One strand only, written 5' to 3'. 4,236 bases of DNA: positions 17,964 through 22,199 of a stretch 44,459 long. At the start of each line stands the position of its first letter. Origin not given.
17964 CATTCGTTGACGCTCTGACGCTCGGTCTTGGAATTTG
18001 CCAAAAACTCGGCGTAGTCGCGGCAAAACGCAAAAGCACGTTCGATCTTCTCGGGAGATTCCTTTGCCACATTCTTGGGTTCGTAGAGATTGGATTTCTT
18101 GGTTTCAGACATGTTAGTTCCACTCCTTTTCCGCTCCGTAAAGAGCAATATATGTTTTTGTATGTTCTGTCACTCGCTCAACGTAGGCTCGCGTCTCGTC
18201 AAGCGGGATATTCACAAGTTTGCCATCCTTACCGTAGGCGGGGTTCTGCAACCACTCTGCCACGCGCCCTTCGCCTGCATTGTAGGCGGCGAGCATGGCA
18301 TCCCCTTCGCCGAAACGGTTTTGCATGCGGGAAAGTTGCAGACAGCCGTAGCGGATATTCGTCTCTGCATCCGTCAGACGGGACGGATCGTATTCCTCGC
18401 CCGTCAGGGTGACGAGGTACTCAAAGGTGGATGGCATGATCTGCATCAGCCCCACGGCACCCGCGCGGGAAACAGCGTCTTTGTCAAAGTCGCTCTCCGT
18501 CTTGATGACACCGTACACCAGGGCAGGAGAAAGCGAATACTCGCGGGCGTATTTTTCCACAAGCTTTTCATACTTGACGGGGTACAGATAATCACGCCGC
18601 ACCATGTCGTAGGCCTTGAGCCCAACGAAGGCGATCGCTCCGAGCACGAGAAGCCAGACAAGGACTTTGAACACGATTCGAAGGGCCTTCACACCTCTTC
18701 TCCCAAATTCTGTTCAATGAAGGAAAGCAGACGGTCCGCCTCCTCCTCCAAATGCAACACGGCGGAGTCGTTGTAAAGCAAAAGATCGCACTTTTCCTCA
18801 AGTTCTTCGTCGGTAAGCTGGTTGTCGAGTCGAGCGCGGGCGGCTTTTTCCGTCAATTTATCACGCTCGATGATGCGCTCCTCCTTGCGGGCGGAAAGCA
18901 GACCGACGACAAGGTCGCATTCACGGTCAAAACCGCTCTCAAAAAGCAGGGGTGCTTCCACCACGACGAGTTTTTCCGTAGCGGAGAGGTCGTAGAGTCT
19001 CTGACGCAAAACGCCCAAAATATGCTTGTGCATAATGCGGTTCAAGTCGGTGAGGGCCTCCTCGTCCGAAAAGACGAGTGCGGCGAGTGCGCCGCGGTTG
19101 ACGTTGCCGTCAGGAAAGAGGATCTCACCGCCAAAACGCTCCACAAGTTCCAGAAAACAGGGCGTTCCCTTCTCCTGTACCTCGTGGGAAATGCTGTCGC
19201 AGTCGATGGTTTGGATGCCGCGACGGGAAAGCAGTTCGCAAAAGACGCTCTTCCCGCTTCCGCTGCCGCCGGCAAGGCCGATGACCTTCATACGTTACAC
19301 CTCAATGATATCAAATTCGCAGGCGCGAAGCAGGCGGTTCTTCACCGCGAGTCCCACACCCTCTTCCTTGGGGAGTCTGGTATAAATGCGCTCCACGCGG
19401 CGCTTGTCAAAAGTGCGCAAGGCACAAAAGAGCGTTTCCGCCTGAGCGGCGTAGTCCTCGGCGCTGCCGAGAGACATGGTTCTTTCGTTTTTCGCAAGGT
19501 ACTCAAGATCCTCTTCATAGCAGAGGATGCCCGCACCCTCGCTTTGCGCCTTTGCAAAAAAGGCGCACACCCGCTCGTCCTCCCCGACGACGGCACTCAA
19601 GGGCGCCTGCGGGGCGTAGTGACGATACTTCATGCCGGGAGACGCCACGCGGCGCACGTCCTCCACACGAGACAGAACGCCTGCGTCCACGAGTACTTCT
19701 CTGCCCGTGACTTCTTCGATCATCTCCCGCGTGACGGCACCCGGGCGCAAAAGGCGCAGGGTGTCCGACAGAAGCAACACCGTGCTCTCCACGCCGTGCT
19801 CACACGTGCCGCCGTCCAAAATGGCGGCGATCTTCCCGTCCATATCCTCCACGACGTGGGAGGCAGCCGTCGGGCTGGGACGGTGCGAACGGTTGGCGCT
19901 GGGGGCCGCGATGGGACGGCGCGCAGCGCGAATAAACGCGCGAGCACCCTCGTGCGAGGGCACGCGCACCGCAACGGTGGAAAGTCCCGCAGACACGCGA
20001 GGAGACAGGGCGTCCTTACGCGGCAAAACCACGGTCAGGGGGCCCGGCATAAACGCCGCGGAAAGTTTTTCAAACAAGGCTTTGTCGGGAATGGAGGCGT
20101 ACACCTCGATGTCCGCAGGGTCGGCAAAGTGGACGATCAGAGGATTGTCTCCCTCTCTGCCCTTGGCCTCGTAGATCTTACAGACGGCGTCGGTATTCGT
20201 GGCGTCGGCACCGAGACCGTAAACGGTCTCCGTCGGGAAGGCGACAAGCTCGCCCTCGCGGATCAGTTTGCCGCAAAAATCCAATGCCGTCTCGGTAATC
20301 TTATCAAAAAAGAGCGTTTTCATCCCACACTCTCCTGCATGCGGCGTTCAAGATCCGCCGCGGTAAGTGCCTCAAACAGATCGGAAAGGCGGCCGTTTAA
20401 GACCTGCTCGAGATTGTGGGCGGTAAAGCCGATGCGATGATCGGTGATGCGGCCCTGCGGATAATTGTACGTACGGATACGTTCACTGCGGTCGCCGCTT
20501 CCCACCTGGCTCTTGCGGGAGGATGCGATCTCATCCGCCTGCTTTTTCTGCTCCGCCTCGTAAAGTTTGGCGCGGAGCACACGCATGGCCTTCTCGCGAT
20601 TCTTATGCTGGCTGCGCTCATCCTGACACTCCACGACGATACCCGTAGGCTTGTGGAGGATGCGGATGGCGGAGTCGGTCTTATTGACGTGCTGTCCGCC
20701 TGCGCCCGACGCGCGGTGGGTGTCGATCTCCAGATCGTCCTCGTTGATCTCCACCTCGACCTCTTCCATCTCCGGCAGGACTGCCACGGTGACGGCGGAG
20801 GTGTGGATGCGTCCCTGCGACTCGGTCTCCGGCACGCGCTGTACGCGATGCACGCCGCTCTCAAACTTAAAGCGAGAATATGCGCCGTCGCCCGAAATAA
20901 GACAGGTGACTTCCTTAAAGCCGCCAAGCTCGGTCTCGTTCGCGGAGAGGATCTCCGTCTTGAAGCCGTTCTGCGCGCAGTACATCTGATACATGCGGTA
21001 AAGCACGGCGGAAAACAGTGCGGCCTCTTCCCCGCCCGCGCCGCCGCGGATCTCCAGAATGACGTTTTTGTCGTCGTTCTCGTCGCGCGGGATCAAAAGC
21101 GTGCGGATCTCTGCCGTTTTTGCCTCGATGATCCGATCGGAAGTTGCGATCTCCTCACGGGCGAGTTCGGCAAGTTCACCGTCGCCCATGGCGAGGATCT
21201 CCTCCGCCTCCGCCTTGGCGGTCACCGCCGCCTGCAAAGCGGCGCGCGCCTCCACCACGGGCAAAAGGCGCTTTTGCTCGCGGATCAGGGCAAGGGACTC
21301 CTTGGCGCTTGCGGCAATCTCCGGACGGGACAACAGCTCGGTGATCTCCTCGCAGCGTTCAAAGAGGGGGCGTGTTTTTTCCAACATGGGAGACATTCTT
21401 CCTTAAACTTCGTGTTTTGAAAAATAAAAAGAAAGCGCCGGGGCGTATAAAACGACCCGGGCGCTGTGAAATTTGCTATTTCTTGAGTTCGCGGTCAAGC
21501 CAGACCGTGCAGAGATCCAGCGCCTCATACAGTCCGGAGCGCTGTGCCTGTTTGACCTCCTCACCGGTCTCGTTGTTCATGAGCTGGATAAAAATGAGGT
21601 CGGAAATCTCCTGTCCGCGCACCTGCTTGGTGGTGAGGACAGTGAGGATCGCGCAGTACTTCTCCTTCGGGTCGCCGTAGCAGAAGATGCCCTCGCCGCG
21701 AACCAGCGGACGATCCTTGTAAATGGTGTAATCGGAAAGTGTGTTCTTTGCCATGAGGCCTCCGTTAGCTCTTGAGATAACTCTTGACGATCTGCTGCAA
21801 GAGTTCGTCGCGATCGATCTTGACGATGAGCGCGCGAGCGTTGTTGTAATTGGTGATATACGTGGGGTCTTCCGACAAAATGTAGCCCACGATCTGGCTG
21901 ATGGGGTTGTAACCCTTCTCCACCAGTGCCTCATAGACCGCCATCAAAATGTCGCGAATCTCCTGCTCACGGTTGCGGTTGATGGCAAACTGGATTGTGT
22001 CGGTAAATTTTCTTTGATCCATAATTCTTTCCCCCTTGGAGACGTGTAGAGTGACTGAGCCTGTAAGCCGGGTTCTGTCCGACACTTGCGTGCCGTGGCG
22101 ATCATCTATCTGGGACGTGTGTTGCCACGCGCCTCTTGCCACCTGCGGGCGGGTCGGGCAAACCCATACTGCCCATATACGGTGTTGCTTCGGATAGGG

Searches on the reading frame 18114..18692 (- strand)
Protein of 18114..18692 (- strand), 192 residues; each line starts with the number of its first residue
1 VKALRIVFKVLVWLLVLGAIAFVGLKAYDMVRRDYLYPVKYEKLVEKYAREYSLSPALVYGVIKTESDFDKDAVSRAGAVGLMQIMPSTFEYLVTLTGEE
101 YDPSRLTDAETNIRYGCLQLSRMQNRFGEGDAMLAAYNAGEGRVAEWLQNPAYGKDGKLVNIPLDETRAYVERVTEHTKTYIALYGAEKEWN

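Call 87: search_protein_families(library=pfam, proteins=[window:18114-18692:-], max_evalue=0.01)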
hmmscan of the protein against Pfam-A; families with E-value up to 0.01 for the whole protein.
window:18114-18692:- (192 aa): 2 families
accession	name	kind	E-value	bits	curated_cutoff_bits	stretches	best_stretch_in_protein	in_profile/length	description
PF01464.25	SLT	-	7.9e-29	100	21.3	1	44-152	2-109/117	Transglycosylase SLT domain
PF13406.11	SLT_2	-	0.0084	15.8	24.3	0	75-91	151-167/292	Transglycosylase SLT domain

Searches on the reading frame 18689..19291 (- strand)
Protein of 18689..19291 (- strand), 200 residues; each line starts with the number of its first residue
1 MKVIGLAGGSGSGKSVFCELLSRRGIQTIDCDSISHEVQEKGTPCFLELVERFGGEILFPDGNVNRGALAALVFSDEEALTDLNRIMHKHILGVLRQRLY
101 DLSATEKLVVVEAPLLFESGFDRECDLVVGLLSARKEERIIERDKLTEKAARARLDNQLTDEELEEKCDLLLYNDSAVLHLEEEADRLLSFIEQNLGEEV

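Call 18: search_protein_families(library=pfam, proteins=[window:18689-19291:-])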
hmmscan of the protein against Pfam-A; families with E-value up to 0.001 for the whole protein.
window:18689-19291:- (200 aa): 1 family
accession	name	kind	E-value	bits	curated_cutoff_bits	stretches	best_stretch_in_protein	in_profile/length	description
PF01121.26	CoaE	-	1.2e-39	136.3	27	1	3-178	2-178/180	Dephospho-CoA kinase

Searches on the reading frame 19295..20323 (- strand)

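Call 18: search_protein_families(library=pfam, proteins=[window:19295-20323:-])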
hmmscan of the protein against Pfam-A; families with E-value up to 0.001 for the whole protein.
window:19295-20323:- (342 aa): 2 families
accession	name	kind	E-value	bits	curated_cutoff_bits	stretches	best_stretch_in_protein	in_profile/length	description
PF01300.24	Sua5_yciO_yrdC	-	2.9e-55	186.9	25.1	1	20-195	2-178/178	Telomere recombination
PF03481.19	Sua5_C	-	4.4e-30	105.4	22.9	1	197-334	1-134/136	Threonylcarbamoyl-AMP synthase, C-terminal domain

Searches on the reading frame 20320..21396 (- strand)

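Call 18: search_protein_families(library=pfam, proteins=[window:20320-21396:-])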
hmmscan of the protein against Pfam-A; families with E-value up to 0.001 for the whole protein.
window:20320-21396:- (358 aa): 2 families
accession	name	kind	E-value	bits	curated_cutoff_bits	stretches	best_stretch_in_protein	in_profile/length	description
PF03462.23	PCRF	-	3.9e-67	226.3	24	1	13-204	3-194/194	PCRF domain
PF00472.26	RF-1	-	1.1e-46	157.9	35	1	211-321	1-116/116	RF-1 domain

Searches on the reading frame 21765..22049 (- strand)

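Call 87: search_protein_families(library=pfam, proteins=[window:21765-22049:-], max_evalue=0.01)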
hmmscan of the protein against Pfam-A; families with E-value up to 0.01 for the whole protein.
window:21765-22049:- (94 aa): 1 family
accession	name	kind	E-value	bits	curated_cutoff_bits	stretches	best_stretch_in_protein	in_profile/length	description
PF06135.17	IreB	-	2e-36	124.5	25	1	17-93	2-78/78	IreB regulatory phosphoprotein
